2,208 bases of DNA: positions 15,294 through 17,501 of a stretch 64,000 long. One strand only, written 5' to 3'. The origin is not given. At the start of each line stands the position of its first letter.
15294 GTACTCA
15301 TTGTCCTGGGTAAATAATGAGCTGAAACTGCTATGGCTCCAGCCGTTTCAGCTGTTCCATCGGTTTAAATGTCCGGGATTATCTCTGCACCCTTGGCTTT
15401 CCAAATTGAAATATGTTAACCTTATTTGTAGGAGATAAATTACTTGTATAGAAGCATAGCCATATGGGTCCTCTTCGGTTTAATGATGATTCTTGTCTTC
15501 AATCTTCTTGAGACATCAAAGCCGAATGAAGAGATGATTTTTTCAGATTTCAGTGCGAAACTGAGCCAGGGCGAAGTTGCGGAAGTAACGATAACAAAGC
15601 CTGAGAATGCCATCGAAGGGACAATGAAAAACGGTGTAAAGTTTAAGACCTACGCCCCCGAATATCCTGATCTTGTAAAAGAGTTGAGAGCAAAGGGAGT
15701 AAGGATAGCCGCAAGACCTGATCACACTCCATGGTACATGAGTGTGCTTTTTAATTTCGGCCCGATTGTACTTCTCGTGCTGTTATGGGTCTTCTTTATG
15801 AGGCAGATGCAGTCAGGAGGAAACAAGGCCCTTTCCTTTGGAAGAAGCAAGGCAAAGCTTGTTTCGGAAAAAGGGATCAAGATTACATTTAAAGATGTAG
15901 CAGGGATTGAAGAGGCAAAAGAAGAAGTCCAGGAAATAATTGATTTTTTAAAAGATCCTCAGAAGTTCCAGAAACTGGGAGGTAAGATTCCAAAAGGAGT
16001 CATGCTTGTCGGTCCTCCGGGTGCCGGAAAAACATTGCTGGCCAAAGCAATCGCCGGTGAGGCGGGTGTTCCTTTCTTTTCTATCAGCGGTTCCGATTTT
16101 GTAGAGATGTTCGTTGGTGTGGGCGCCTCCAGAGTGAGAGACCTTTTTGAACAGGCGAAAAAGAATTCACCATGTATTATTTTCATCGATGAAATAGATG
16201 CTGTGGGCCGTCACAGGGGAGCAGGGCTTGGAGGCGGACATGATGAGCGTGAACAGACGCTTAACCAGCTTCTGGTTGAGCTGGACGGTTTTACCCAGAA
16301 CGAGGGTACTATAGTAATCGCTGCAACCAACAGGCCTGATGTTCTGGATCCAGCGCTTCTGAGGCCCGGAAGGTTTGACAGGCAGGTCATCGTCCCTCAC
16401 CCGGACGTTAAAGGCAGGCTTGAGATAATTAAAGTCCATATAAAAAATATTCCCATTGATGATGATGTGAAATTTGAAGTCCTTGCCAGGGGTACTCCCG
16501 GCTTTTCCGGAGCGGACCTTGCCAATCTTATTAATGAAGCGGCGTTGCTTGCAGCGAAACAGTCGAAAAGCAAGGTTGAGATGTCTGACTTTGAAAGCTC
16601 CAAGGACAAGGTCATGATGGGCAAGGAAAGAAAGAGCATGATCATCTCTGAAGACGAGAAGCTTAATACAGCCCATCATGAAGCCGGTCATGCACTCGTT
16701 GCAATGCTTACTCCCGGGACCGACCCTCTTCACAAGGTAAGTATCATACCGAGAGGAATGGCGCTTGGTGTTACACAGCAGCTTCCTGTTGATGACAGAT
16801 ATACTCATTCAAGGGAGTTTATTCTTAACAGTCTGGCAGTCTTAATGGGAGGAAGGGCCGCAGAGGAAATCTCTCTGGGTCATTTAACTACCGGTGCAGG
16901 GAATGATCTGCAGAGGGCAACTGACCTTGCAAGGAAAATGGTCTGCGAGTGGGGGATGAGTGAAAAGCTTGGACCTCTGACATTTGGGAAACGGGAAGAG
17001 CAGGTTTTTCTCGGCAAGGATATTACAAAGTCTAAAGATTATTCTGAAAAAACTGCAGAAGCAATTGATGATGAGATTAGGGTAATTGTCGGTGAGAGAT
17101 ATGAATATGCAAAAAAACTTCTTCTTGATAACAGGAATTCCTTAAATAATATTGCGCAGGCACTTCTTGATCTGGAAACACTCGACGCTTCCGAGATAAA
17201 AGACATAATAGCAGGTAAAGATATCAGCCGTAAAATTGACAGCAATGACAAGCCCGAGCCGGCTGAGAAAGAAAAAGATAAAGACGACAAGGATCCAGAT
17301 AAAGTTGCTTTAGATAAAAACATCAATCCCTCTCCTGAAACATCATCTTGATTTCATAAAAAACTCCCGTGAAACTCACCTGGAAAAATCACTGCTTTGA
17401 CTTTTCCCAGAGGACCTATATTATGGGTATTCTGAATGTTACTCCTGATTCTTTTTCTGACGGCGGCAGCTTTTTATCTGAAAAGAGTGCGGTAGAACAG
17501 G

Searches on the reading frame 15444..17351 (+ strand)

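Call 36: search_protein_families(library=pfam, proteins=[window:15444-17351:+], max_evalue=0.001)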
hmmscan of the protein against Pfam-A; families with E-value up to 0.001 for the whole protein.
window:15444-17351:+ (635 aa): 8 families
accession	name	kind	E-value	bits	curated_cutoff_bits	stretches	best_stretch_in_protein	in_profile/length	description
PF01434.24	Peptidase_M41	-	9e-71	238.1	29.9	1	399-588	1-191/191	Peptidase family M41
PF00004.35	AAA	-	4.6e-47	160.2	21.2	1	186-318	1-130/131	ATPase family associated with various cellular activities (AAA)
PF17862.7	AAA_lid_3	-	2.5e-14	52.9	27.2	1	341-384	1-44/45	AAA+ lid domain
PF06480.20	FtsH_ext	-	4.3e-14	53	25.5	1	6-92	2-102/103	FtsH Extracellular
PF07728.20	AAA_5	-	5e-06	27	22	1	185-307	1-137/139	AAA domain (dynein-related subfamily)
PF06068.19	TIP49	-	1.9e-05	24.5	23.8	1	152-219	26-88/347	TIP49 P-loop domain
PF05496.18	RuvB_N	-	3.4e-05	24.1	27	1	183-253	33-95/159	Holliday junction DNA helicase RuvB P-loop domain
PF13191.12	AAA_16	-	0.00098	20.1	32.6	0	183-205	24-46/167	AAA ATPase domain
